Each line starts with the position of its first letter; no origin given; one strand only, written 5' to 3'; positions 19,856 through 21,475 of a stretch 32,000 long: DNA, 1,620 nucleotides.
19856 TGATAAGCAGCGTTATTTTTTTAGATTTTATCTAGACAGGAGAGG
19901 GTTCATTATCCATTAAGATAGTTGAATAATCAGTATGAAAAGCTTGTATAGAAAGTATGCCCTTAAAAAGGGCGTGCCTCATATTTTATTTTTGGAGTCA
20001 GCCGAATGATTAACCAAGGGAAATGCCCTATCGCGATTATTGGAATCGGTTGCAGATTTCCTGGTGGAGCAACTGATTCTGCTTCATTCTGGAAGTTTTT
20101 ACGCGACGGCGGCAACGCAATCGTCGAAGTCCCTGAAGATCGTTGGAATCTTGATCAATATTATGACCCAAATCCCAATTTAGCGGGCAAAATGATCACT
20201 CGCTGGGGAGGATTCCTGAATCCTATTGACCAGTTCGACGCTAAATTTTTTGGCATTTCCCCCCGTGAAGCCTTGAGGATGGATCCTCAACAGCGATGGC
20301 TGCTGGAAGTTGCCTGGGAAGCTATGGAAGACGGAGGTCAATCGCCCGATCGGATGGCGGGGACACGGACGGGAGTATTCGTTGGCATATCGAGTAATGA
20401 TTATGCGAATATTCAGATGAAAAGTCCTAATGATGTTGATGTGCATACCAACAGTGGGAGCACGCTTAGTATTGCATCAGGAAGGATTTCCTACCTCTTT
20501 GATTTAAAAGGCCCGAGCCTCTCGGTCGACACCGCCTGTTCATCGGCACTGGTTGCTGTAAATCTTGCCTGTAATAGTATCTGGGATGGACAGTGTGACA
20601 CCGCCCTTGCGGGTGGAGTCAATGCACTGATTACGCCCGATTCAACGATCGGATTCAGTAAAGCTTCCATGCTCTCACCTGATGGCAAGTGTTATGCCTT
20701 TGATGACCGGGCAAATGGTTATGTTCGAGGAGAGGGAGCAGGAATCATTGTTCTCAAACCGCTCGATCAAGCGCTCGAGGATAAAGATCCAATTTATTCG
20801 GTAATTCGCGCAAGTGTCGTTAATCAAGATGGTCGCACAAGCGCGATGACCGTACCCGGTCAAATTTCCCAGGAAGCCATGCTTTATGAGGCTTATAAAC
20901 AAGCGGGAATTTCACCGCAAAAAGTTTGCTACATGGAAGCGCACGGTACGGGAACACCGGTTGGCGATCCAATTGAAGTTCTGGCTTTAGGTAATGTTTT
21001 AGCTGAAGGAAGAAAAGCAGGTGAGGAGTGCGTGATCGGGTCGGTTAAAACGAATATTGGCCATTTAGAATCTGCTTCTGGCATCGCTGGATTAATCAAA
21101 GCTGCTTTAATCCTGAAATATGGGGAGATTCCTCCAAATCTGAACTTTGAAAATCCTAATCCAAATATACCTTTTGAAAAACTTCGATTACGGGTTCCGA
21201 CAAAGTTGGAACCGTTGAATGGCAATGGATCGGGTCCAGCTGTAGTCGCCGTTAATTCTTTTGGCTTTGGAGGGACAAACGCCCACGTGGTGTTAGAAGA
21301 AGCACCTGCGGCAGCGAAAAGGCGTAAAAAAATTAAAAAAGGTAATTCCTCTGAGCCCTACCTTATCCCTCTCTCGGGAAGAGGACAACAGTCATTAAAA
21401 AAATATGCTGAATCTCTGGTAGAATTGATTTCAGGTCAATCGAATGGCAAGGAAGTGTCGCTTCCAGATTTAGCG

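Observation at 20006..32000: A 12-kb uninterrupted ORF missing from the supplied ORF track encodes a hybrid PKS-NRPS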

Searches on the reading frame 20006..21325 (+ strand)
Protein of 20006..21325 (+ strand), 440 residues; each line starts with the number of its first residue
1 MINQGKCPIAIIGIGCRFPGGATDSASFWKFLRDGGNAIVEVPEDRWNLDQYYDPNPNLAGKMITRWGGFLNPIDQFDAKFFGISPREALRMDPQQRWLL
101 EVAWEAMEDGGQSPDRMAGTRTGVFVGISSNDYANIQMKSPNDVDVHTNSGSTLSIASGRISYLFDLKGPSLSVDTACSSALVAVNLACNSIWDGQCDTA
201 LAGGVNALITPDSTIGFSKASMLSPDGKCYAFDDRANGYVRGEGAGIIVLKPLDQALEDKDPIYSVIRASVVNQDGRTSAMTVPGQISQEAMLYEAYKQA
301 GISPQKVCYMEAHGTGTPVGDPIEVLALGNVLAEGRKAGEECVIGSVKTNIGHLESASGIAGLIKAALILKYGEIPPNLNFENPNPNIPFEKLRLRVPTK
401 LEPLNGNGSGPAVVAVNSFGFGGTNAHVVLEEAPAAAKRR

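Call 46: find_homologous_proteins(query=window:20006-21325:+, max_evalue=1e-100)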
Query window:20006-21325:+ (440 aa): 5478 proteins with E <= 1e-100 among 8000 candidates; the best 120 are listed.
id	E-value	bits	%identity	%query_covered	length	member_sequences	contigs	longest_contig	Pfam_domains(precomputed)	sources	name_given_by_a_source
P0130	1.0e-227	775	78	99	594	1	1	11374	PF22336.3,PF00109.33,PF22621.3,PF02801.29,PF16197.12,PF00698.27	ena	-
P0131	1.8e-216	738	77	93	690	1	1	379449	PF00109.33,PF22621.3,PF00108.30,PF02801.29,PF16197.12,PF00698.27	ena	-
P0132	1.9e-206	705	71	97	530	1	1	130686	PF00109.33,PF02801.29,PF16197.12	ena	-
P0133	1.2e-197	676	69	96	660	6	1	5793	PF00109.33,PF02801.29,PF16197.12,PF00698.27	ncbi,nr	ncbi:MAG: type I polyketide synthase, partial [Verrucomicrobiales bacterium]|nr:type I polyketide sy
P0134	3.8e-197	674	69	96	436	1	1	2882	PF00109.33,PF00108.30,PF02801.29,PF16197.12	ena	-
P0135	1.3e-196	672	68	97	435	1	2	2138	PF00109.33,PF00108.30,PF02801.29,PF16197.12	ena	-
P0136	3.3e-194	665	67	98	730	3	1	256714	PF00109.33,PF22621.3,PF00108.30,PF02801.29,PF16197.12,PF00698.27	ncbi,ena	-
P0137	5.1e-194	664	66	98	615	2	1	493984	PF22336.3,PF00109.33,PF22621.3,PF02801.29,PF16197.12,PF00698.27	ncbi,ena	-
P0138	2.1e-193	662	69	95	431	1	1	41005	PF00109.33,PF02801.29,PF16197.12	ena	-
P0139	2.5e-193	662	65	98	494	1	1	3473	PF00109.33,PF00108.30,PF02801.29,PF16197.12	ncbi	ncbi:MAG: polyketide synthase, partial [Verrucomicrobiota bacterium]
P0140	8.5e-193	660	65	97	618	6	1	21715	PF22336.3,PF00109.33,PF22621.3,PF00108.30,PF02801.29,PF16197.12,PF00698.27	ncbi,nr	ncbi:MAG: type I polyketide synthase, partial [Verrucomicrobiales bacterium]|nr:type I polyketide sy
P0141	2.2e-192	659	65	97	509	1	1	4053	PF00109.33,PF22621.3,PF02801.29,PF16197.12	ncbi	ncbi:MAG: polyketide synthase, partial [Verrucomicrobiota bacterium]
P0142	6.6e-192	657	65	97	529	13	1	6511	PF00109.33,PF22621.3,PF00108.30,PF02801.29,PF16197.12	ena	-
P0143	2.7e-191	655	64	98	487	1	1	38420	PF00109.33,PF00108.30,PF02801.29,PF16197.12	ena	-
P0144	1.1e-190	653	69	92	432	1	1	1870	PF00109.33,PF00108.30,PF02801.29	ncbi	-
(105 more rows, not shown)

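Call 47: find_encoding_contigs(protein=P0131, flank=10000, max_places=1)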
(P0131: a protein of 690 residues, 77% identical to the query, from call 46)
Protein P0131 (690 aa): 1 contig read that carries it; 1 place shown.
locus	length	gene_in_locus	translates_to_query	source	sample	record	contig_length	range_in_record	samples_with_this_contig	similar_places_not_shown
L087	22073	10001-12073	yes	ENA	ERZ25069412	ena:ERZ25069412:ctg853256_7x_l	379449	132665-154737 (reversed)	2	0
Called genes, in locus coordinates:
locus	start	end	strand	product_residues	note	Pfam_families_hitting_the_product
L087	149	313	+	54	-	-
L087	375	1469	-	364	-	PF06516:NUP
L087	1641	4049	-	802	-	PF07715:Plug, PF00593:TonB_dep_Rec_b-barrel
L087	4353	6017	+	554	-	PF00962:A_deaminase, PF19326:AMP_deaminase (weak)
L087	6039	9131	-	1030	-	PF00873:ACR_tran, PF03176:MMPL (weak), PF02355:SecD_SecF_C (weak)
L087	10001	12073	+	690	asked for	PF00109:ketoacyl-synt, PF00108:Thiolase_N (weak), PF02801:Ketoacyl-synt_C, PF16197:KAsynt_C_assoc, PF22621:CurL-like_PKS_C, PF00698:Acyl_transf_1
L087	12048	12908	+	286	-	PF00698:Acyl_transf_1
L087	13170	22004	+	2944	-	PF14765:PS-DH, PF18558:HTH_51, PF08242:Methyltransf_12, PF13489:Methyltransf_23, PF22953:SpnB_Rossmann, PF08240:ADH_N, PF00107:ADH_zinc_N, PF13602:ADH_zinc_N_2, +13 more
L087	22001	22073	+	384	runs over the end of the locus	PF00685:Sulfotransfer_1, PF13469:Sulfotransfer_3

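Call 48: find_encoding_contigs(protein=P0132, flank=10000, max_places=1)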
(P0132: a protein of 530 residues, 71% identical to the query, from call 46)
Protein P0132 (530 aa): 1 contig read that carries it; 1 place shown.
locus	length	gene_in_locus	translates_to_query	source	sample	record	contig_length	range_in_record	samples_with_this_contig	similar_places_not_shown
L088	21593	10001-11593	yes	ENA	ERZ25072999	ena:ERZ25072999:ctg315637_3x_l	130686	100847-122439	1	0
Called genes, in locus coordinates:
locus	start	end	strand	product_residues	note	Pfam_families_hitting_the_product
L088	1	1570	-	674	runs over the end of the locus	PF00082:Peptidase_S8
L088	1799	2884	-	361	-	PF02540:NAD_synthase (faint), PF03054:tRNA_Me_trans, PF20259:tRNA_Me_trans_M, PF20258:tRNA_Me_trans_C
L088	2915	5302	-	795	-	PF00939:Na_sulph_symp (weak), PF03600:CitMHS, PF02080:TrkA_C, PF00939:Na_sulph_symp, PF03600:CitMHS (weak)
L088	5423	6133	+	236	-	-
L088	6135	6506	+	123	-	PF01152:Bac_globin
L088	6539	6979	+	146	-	PF00903:Glyoxalase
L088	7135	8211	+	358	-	PF18306:LDcluster4, PF03641:Lysine_decarbox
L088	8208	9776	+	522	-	PF00884:Sulfatase, PF01663:Phosphodiest (faint), PF16347:SGSH_C (faint)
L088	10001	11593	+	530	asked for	PF00109:ketoacyl-synt, PF02801:Ketoacyl-synt_C, PF16197:KAsynt_C_assoc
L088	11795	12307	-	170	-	-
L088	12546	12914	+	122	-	PF21089:PKS_DH_N (weak)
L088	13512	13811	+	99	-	-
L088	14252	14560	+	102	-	PF08242:Methyltransf_12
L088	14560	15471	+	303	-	-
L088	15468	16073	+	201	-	PF08240:ADH_N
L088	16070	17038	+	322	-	PF01663:Phosphodiest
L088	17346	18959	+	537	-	-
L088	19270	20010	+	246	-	PF00005:ABC_tran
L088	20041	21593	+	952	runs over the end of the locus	-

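Call 49: find_encoding_contigs(protein=P0136, flank=10000, max_places=1)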
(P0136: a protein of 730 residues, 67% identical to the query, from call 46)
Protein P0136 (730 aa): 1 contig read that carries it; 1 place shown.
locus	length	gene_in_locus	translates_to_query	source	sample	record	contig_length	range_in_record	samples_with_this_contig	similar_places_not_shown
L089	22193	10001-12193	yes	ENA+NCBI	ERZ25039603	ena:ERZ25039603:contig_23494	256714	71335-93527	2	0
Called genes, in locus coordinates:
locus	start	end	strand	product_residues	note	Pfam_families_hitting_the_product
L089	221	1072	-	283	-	PF13641:Glyco_tranf_2_3, PF00535:Glycos_transf_2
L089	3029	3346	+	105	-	PF00166:Cpn10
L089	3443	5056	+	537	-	PF00118:Cpn60_TCP1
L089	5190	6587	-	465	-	PF00884:Sulfatase, PF16347:SGSH_C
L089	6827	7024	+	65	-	-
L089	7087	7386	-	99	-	PF00155:Aminotran_1_2 (weak)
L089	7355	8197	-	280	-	PF00155:Aminotran_1_2, PF01053:Cys_Met_Meta_PP (weak), PF01212:Beta_elim_lyase (weak), PF01041:DegT_DnrJ_EryC1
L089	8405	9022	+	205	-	PF14385:DUF4416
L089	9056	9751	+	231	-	PF04191:PEMT, PF04140:ICMT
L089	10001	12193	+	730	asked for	PF00109:ketoacyl-synt, PF00108:Thiolase_N (faint), PF02801:Ketoacyl-synt_C, PF16197:KAsynt_C_assoc, PF22621:CurL-like_PKS_C (weak), PF00698:Acyl_transf_1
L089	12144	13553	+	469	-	PF00698:Acyl_transf_1, PF21089:PKS_DH_N, PF14765:PS-DH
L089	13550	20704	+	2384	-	PF21394:Beta-ketacyl_N, PF22953:SpnB_Rossmann, PF08240:ADH_N, PF00107:ADH_zinc_N, PF13602:ADH_zinc_N_2, PF00106:adh_short, PF08659:KR, PF00550:PP-binding, +8 more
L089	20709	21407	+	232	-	PF05118:Asp_Arg_Hydrox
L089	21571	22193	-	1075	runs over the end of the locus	PF13428:TPR_14 (faint), PF13432:TPR_16 (faint), PF14559:TPR_19 (faint), PF13517:FG-GAP_3, PF07593:UnbV_ASPIC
